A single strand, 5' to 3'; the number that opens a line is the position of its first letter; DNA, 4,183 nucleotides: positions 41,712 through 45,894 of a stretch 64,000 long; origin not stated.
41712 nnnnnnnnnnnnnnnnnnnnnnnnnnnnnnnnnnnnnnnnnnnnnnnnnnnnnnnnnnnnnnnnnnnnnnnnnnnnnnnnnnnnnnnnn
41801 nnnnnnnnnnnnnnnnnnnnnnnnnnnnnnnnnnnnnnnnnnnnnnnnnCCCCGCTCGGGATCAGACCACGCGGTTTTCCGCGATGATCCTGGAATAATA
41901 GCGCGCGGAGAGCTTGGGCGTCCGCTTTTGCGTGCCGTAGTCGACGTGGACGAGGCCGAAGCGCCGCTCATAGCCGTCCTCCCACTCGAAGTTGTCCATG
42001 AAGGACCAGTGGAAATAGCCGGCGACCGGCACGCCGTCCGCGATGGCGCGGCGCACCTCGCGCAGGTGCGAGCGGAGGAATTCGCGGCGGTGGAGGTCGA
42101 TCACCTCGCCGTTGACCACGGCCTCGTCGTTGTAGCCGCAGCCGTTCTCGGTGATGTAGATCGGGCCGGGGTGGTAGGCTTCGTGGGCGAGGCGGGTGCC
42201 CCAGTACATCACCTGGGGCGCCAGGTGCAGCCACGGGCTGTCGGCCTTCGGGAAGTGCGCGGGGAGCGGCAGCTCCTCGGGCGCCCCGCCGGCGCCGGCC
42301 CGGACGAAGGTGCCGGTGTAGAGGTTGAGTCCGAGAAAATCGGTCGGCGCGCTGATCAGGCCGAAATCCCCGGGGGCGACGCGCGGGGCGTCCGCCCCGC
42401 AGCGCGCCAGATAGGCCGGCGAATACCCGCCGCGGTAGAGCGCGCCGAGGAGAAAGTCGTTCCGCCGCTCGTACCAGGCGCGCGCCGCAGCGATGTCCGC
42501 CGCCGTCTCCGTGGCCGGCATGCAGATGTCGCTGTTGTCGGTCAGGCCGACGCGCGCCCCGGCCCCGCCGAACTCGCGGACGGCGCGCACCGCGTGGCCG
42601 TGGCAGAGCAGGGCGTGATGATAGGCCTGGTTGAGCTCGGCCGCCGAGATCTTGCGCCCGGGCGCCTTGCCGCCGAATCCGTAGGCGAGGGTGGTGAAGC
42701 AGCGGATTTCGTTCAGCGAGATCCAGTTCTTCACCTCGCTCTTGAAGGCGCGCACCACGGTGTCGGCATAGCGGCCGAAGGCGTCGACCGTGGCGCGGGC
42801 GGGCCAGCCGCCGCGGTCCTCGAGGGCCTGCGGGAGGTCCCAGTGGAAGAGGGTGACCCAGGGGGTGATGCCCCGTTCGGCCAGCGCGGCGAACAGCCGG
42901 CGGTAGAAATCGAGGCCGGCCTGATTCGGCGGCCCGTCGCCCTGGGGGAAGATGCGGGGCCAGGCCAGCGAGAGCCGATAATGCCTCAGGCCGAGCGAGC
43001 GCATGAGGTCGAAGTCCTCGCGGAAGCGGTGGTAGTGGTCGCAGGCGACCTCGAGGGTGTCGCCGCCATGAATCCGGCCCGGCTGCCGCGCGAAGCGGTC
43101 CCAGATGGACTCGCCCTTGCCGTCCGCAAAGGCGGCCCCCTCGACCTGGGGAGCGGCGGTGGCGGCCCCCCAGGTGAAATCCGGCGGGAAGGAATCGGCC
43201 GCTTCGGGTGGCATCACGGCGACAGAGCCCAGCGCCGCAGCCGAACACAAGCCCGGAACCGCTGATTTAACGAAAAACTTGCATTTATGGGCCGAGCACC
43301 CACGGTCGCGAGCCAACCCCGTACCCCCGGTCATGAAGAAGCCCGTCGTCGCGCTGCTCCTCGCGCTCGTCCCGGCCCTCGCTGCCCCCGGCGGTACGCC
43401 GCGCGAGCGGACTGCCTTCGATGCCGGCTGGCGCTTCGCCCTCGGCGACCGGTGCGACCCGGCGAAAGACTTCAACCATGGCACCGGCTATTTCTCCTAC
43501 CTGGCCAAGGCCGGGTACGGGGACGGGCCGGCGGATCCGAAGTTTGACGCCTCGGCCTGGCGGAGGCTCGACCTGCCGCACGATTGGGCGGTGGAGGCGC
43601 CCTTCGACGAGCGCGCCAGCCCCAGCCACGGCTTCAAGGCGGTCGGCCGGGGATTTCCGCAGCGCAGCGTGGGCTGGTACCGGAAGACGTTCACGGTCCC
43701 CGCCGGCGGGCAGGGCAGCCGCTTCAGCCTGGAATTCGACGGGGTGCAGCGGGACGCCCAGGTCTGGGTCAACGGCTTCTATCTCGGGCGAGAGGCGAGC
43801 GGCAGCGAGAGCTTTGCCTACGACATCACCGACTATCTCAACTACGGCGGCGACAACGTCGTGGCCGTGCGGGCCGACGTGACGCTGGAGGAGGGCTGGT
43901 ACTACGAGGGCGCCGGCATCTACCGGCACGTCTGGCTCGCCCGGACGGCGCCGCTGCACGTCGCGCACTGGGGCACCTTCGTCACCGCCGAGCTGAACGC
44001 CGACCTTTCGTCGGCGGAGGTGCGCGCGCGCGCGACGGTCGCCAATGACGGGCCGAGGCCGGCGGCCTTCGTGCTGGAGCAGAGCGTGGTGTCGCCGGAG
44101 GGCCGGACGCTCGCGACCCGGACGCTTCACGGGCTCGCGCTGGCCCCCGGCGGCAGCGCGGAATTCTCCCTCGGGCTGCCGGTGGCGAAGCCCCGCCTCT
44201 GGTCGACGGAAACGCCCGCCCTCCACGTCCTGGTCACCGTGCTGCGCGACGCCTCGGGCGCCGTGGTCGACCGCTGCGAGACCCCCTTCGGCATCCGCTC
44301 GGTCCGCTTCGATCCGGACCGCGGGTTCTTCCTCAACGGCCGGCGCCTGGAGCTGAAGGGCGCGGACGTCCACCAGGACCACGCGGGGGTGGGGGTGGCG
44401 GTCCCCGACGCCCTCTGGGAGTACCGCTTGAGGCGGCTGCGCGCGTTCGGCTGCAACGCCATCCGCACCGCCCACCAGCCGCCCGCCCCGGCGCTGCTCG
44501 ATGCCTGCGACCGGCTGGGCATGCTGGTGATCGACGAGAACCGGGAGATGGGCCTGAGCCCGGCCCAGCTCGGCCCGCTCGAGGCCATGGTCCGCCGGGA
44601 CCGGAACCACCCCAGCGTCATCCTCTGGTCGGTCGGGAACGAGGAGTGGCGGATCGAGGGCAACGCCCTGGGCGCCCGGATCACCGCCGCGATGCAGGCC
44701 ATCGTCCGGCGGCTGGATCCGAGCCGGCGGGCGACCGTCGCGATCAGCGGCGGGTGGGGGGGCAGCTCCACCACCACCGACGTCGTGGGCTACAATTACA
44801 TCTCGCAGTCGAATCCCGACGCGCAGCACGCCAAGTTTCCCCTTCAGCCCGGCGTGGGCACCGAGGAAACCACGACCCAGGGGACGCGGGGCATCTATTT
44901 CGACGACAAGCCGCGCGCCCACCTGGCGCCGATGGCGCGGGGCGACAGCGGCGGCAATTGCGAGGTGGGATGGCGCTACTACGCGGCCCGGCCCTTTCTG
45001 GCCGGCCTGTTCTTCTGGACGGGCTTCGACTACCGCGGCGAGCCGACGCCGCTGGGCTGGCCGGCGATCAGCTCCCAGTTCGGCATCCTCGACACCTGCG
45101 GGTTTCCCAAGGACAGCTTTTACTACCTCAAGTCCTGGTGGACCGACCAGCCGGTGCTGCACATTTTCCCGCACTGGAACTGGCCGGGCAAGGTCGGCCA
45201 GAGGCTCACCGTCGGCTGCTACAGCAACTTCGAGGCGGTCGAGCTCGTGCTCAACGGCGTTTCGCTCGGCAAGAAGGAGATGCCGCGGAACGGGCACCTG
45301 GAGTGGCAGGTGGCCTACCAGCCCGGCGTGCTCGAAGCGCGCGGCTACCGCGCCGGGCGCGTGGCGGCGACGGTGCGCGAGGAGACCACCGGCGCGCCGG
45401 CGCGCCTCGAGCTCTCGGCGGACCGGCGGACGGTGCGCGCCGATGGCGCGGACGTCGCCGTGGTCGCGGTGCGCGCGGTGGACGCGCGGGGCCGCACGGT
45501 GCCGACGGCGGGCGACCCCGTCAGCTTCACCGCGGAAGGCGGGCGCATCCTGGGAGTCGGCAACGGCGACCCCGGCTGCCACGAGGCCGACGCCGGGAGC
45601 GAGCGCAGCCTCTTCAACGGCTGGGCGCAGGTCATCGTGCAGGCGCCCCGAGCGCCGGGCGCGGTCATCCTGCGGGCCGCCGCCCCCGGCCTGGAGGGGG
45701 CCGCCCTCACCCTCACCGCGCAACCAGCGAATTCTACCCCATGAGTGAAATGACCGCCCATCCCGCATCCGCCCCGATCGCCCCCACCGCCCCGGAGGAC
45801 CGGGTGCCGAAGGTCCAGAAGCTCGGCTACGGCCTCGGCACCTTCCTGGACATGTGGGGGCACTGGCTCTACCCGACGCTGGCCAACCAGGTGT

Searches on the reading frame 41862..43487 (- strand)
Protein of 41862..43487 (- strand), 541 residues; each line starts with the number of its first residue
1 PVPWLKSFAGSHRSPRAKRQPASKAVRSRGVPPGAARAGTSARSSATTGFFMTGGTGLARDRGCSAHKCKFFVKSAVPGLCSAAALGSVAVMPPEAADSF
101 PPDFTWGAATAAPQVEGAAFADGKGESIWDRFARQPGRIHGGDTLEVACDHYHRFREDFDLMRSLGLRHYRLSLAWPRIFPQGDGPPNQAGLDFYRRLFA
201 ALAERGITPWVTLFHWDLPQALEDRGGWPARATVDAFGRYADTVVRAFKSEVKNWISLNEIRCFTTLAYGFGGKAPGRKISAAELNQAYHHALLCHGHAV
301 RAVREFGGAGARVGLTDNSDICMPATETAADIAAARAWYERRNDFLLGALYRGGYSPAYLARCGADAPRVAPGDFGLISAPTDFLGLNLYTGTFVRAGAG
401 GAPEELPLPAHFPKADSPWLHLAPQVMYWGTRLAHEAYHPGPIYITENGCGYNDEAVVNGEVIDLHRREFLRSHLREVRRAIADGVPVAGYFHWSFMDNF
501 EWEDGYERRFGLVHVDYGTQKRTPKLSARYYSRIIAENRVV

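Call 32: search_protein_families(library=pfam, proteins=[window:41862-43487:-], max_evalue=0.0001)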
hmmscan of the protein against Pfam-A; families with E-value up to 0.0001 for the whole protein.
window:41862-43487:- (541 aa): 1 family
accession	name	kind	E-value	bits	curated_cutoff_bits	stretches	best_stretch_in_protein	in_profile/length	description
PF00232.24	Glyco_hydro_1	-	8.6e-141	469.9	22.6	1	98-539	3-452/453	Glycosyl hydrolase family 1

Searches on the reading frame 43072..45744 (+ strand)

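Call 32: search_protein_families(library=pfam, proteins=[window:43072-45744:+], max_evalue=0.0001)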
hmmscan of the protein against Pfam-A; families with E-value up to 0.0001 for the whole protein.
window:43072-45744:+ (890 aa): 9 families
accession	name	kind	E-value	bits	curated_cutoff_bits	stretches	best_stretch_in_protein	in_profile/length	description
PF18565.7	Glyco_hydro2_C5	-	1.7e-28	99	32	1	779-879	1-102/103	Glycoside hydrolase family 2 C-terminal domain 5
PF02836.23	Glyco_hydro_2_C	-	2.3e-26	93.1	21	2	417-495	6-84/302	Glycosyl hydrolases family 2, TIM barrel domain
PF02837.24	Glyco_hydro_2_N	-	3.6e-18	66.5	28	1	118-290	6-166/169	Glycosyl hydrolases family 2, sugar binding domain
PF16355.11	DUF4982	-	6.4e-18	64.9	23.9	1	709-765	1-60/61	Domain of unknown function (DUF4982)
PF00703.27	Glyco_hydro_2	-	1e-14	55.6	23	1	302-409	6-109/109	Glycosyl hydrolases family 2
PF13364.12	BetaGal_ABD2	-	1.7e-07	32.4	23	1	194-269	31-107/112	Beta-galactosidase second all-beta domain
PF22666.2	Glyco_hydro_2_N2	-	1.1e-06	29.2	27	1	202-277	51-126/167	Glycosyl hydrolase 2 galactose-binding domain-like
PF09134.16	Invasin_D3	-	2.3e-06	28.4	33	1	779-875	5-86/98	Invasin, domain 3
PF21467.3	BetaGal_gal-bd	-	8.1e-05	23.1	27.3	0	201-241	2-40/62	Beta-galactosidase, galactose-binding domain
